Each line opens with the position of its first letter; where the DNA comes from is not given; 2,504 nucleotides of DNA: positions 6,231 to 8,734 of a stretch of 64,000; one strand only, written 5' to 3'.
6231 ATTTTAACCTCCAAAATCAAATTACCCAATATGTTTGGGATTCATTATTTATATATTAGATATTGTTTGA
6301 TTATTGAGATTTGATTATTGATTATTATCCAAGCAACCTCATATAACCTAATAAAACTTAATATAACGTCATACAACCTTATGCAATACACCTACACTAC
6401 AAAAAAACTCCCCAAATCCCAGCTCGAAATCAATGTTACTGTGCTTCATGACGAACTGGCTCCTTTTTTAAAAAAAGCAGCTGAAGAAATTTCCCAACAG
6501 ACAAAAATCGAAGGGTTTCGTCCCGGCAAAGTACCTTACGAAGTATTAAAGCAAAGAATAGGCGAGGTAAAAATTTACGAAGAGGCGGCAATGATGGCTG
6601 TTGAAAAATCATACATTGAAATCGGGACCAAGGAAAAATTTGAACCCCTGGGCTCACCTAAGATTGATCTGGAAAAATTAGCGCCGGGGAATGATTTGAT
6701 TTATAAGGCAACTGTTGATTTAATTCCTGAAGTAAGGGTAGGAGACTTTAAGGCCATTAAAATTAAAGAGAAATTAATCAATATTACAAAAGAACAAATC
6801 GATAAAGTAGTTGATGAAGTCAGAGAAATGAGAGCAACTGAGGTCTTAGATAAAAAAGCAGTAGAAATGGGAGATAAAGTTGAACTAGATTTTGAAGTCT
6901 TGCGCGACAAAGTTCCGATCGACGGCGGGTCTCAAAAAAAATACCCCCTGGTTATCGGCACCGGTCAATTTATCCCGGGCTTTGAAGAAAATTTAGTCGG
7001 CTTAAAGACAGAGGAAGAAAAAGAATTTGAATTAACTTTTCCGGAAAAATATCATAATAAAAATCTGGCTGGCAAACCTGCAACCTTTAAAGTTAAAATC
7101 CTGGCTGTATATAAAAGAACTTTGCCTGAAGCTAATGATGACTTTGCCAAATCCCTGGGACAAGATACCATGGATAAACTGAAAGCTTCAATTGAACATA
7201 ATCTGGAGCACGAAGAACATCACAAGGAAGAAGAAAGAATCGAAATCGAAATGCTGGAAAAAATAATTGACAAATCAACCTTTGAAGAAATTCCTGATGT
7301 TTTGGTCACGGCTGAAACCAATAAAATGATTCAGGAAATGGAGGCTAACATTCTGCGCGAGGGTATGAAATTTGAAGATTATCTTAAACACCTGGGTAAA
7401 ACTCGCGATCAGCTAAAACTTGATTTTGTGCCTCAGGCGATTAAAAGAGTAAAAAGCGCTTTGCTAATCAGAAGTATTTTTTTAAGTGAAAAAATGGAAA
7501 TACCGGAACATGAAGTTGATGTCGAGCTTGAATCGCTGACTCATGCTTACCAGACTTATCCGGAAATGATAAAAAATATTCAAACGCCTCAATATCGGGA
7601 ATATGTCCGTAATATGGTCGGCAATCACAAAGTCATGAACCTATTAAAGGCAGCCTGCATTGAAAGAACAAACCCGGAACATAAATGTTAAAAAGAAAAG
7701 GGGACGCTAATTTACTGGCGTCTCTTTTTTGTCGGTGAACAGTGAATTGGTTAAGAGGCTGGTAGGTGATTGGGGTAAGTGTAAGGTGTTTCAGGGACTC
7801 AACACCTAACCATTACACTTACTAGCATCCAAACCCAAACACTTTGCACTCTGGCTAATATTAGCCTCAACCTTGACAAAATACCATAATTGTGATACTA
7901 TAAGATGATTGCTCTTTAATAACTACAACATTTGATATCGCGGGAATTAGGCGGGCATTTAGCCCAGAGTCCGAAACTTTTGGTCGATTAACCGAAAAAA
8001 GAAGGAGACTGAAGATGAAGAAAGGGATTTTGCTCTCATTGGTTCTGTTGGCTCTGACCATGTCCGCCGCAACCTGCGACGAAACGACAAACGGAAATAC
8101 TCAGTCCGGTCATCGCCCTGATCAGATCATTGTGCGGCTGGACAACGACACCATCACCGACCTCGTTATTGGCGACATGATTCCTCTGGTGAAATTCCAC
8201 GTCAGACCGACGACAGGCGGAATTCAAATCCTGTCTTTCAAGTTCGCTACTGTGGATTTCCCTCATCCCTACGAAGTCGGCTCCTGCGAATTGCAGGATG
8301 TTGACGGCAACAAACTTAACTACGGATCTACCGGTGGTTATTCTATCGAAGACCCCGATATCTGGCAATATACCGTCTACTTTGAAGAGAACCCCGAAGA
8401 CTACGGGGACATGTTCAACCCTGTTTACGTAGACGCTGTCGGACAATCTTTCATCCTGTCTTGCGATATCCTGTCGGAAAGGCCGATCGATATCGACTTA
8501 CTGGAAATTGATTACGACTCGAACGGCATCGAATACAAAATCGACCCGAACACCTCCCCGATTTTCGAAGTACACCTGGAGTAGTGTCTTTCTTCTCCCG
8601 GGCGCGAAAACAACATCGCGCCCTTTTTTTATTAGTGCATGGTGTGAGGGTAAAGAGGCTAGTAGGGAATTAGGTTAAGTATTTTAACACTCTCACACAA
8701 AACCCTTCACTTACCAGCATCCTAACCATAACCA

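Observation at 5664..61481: At least twelve GC-rich single-gene islands in an AT-rich genome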

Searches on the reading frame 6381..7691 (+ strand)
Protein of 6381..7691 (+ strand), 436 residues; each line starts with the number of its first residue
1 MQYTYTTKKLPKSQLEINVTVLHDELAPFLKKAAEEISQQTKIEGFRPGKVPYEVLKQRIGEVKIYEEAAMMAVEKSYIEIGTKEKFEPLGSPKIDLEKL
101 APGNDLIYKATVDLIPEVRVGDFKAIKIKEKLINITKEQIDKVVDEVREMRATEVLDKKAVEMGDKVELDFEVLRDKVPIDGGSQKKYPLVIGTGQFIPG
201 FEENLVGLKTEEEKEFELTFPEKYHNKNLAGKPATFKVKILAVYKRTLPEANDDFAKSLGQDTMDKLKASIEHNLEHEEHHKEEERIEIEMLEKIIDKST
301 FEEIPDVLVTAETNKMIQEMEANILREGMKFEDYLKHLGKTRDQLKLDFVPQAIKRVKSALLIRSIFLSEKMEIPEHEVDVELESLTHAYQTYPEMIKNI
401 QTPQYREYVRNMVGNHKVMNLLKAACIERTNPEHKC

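Call 59: find_related_loci(query=window:6387-7691:+, collection=genome_contigs, flank=8000)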
Query window:6387-7691:+ (434 aa) in genome_contigs; peptide patterns used: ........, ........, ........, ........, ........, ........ (x = any residue, [..] = any of these).
116 stretches matched a pattern; 5 encode a relative of the query (tblastn E <= 1e-3); 5 distinct loci.
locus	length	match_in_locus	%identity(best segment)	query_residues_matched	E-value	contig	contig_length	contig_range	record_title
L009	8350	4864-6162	71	1-433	0e+0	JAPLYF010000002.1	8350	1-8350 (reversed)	MAG: Candidatus Parcubacteria bacterium isolate LacPavin_0920_SED4_MAG_37_11 LacPavin_0920_SED4_scaffold_1764135, whole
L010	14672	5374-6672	69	1-431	0e+0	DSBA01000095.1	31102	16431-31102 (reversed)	MAG TPA_asm: Candidatus Uhrbacteria bacterium isolate SpSt-1161 Ga0129302_1000430, whole genome shotgun sequence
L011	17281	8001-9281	66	1-427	0e+0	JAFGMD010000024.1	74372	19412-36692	MAG: Candidatus Falkowbacteria bacterium isolate Zod_Metabat.442 k87_7022844, whole genome shotgun sequence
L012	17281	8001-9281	64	1-427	2e-179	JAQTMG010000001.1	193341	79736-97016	MAG: Patescibacteria group bacterium isolate STA_35 NODE_150_length_193341_cov_5.219979_Sandtown_A, whole genome shotgun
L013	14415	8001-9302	66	1-432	0e+0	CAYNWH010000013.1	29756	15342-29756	MAG TPA_asm: uncultured Gammaproteobacteria bacterium isolate SRP214966_co1_418 genome assembly, contig: NODE_2201_lengt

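Call 88: search_protein_families(library=pfam, max_evalue=0.001, proteins=[window:6381-7691:+])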
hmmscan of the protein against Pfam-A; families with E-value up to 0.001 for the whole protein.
window:6381-7691:+ (436 aa): 3 families
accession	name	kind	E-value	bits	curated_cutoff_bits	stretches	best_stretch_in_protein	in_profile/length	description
PF05697.18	Trigger_N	-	2e-32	112.9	22.2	1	5-146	3-143/144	Bacterial trigger factor protein (TF)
PF05698.19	Trigger_C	-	1.6e-25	90.4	22.7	1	263-423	1-161/162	Bacterial trigger factor protein (TF) C-terminus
PF00254.34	FKBP_C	-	1e-13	51.9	21.1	1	159-240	3-93/94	FKBP-type peptidyl-prolyl cis-trans isomerase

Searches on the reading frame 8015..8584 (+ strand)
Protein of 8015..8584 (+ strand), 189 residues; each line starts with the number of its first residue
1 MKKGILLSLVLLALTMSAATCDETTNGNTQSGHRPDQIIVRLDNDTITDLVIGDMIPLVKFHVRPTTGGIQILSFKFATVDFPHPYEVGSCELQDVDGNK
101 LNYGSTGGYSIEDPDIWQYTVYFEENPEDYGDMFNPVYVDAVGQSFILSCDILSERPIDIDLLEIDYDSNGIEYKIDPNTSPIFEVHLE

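Call 7: search_protein_families(library=pfam, max_evalue=0.1, proteins=[window:8015-8584:+])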
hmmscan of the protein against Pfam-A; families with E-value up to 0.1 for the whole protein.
window:8015-8584:+ (189 aa): 0 families

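Call 8: list_cluster_members(proteins=[window:8015-8584:+, window:9020-9841:+, window:24411-24731:+, window:28072-28746:+, window:42548-43126:+, window:51302-52138:-, window:61290-61481:+, window:16053-17453:+, window:27565-27942:+, window:5664-5903:+])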
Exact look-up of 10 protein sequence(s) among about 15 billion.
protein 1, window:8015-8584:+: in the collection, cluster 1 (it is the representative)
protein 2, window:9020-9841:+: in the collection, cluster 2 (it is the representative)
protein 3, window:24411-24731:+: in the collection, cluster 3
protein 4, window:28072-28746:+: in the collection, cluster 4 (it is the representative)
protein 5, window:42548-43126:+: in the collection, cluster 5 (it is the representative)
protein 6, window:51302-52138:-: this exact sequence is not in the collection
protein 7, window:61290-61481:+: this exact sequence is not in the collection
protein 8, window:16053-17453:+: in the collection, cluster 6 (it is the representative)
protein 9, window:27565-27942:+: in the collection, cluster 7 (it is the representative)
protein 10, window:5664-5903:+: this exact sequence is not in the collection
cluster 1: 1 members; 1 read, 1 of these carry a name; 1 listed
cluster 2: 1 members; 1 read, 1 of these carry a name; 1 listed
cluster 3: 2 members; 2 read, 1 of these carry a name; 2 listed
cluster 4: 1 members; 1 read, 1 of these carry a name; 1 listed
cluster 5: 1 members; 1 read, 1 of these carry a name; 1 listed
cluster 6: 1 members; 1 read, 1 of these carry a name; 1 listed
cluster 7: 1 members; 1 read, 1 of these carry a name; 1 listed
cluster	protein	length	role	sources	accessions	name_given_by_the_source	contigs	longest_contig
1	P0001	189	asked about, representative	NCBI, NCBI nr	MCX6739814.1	MAG: hypothetical protein NTZ49_01130 [Candidatus Parcubacteria bacterium] | hypothetical protein [Candidatus Parcubacteria bacterium]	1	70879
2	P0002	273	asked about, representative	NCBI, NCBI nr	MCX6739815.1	MAG: hypothetical protein NTZ49_01135 [Candidatus Parcubacteria bacterium] | hypothetical protein [Candidatus Parcubacteria bacterium]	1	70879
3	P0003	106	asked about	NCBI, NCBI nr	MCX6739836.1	MAG: hypothetical protein NTZ49_01240 [Candidatus Parcubacteria bacterium] | hypothetical protein [Candidatus Parcubacteria bacterium]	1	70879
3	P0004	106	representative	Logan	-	-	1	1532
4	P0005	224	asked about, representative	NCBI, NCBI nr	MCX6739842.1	MAG: hypothetical protein NTZ49_01270 [Candidatus Parcubacteria bacterium] | hypothetical protein [Candidatus Parcubacteria bacterium]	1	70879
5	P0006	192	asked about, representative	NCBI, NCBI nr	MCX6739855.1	MAG: hypothetical protein NTZ49_01335 [Candidatus Parcubacteria bacterium] | hypothetical protein [Candidatus Parcubacteria bacterium]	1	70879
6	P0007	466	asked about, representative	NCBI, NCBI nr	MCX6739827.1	MAG: chromosomal replication initiator protein DnaA [Candidatus Parcubacteria bacterium] | chromosomal replication initiator protein DnaA [Candidatus Parcubacteria bacterium]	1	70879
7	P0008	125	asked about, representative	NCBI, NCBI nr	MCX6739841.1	MAG: hypothetical protein NTZ49_01265 [Candidatus Parcubacteria bacterium] | hypothetical protein [Candidatus Parcubacteria bacterium]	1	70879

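Call 15: find_encoding_contigs(protein=P0004, flank=10000)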
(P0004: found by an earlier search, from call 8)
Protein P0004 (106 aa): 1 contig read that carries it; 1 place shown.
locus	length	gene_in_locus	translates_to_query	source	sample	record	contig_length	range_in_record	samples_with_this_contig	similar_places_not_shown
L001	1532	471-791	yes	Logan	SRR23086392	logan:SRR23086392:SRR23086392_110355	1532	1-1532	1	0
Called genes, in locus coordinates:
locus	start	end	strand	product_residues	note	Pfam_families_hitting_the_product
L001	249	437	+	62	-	-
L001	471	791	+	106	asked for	-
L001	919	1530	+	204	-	?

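Call 33: find_related_loci(query=A2, collection=genome_contigs, flank=10000)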
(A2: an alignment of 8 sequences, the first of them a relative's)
Query A2 (224 aa) in genome_contigs; peptide patterns used: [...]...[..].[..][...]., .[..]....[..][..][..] (x = any residue, [..] = any of these).
10 stretches matched a pattern, but none encodes a relative of the query by tblastn (E <= 1e-3).

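Call 34: find_related_loci(query=A2, collection=metagenome_contigs, flank=10000)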
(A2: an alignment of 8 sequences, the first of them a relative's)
Query A2 (224 aa) in metagenome_contigs; peptide patterns used: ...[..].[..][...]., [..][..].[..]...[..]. (x = any residue, [..] = any of these).
147 stretches matched a pattern; 3 encode a relative of the query (tblastn E <= 1e-3); 3 distinct loci.
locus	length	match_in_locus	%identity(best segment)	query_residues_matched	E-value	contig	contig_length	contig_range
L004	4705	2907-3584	36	1-224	3e-40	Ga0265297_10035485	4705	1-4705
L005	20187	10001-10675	40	1-224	2e-39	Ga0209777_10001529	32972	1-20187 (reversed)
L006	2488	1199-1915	38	1-224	5e-34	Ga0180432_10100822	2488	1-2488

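Call 37: find_related_loci(query=A2, collection=viral_contigs, flank=10000)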
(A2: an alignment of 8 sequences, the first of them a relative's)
Query A2 (224 aa) in viral_contigs; peptide patterns used: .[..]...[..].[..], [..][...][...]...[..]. (x = any residue, [..] = any of these).
33 stretches matched a pattern, but none encodes a relative of the query by tblastn (E <= 1e-3).

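Call 52: predict_structure(alignment_id=A2)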
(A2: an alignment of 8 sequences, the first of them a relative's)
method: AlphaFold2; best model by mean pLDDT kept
length: 224 residues; sequences in the alignment: 8
mean_pLDDT: 54.9   pTM: 0.51
mean pLDDT of the five models: 54.9, 45.6, 41.4, 36.8, 34.4
residues with pLDDT >= 90: 0; 70-90: 39; 50-70: 97; < 50: 88
segments of 3 or more residues with pLDDT < 50: 1-28, 62-77, 106-108, 141-143, 176-180, 196-224
pLDDT, mean of each block of 10 residues (from residue 1): 34 40 45 53 71 66 42 44 72 72 56 70 68 57 55 71 67 54 54 48 44 36 29
secondary structure, 60 per line:
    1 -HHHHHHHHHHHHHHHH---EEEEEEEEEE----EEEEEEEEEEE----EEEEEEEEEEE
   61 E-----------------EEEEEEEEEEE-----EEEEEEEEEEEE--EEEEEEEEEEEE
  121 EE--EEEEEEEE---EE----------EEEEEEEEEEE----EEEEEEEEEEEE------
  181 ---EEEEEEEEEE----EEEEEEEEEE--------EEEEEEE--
elements in order: H2-17 E21-30 E35-45 E50-61 E79-89 E95-106 E109-122 E125-132 E148-158 E163-174 E184-193 E198-207 E216-222

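Call 57: fold_search(model_id=the predicted structure, library=pdb)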
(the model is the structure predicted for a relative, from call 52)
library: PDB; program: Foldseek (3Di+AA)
matches with E <= 10: 518; with E <= 0.001: 0
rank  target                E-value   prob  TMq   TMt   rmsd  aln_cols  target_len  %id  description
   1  5onu_A                6.8e-03  1.00  0.39  0.29  12.1       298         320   10  Trimeric OmpU structure (released 2018-01-03)
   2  5o68_G                1.2e-02  0.99  0.32  0.28  11.5       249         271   11  Crystal Structure of the Pseudomonas functional amyloid secretion protein FapF - R157A mutant (released 2017-08-23)
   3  5o68_D                1.2e-02  1.00  0.35  0.30  11.1       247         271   10  Crystal Structure of the Pseudomonas functional amyloid secretion protein FapF - R157A mutant (released 2017-08-23)
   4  4fqe                  1.6e-02  1.00  0.32  0.40   9.9       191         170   10  KdgM porin (released 2013-06-26)
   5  5o68_F                1.8e-02  1.00  0.37  0.33  10.2       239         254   10  Crystal Structure of the Pseudomonas functional amyloid secretion protein FapF - R157A mutant (released 2017-08-23)
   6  5o68_A                2.0e-02  0.97  0.30  0.26  11.7       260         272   10  Crystal Structure of the Pseudomonas functional amyloid secretion protein FapF - R157A mutant (released 2017-08-23)
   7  5o68_C                2.2e-02  0.99  0.34  0.30  10.3       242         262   10  Crystal Structure of the Pseudomonas functional amyloid secretion protein FapF - R157A mutant (released 2017-08-23)
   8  6h3i_F                2.2e-02  0.99  0.38  0.28  11.2       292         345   11  Structural snapshots of the Type 9 protein translocon (released 2018-11-07)
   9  2wjq                  2.6e-02  1.00  0.39  0.42   9.0       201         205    9  NanC porin structure in hexagonal crystal form. (released 2009-10-13)
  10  5o68_K                2.6e-02  0.94  0.30  0.26  11.6       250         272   10  Crystal Structure of the Pseudomonas functional amyloid secretion protein FapF - R157A mutant (released 2017-08-23)
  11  5o68_L                2.8e-02  0.99  0.37  0.33  11.5       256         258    9  Crystal Structure of the Pseudomonas functional amyloid secretion protein FapF - R157A mutant (released 2017-08-23)
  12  6ehb_A                3.5e-02  0.99  0.40  0.30  12.0       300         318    9  OmpU, an outer membrane protein, of Vibrio cholerae (released 2018-04-25)
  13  5o68_B                3.7e-02  0.95  0.31  0.27  11.8       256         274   11  Crystal Structure of the Pseudomonas functional amyloid secretion protein FapF - R157A mutant (released 2017-08-23)
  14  3pgr                  4.1e-02  1.00  0.43  0.28  14.3       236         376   10  Asp348Arg mutant of EcFadL (released 2011-05-25)
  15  5o68_I                4.5e-02  0.98  0.35  0.32  11.6       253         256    9  Crystal Structure of the Pseudomonas functional amyloid secretion protein FapF - R157A mutant (released 2017-08-23)
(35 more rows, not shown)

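Call 76: search_protein_families(library=ncbifam, max_evalue=0.01, proteins=[window:8015-8584:+])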
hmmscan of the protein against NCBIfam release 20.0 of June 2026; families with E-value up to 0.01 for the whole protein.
window:8015-8584:+ (189 aa): 0 families

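Call 77: search_protein_families(library=phrogs, max_evalue=0.01, proteins=[window:8015-8584:+])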
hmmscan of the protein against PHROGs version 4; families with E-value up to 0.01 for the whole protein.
window:8015-8584:+ (189 aa): 1 family
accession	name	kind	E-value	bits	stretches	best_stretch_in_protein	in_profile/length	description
phrog_542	-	unknown function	0.0024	19.5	1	1-46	1-44/97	-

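Call 92: find_related_loci(query=window:8015-8584:+, collection=viral_contigs, flank=5000)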
Query window:8015-8584:+ (189 aa) in viral_contigs; peptide patterns used: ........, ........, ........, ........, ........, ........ (x = any residue, [..] = any of these).
7 stretches matched a pattern, but none encodes a relative of the query by tblastn (E <= 1e-3).
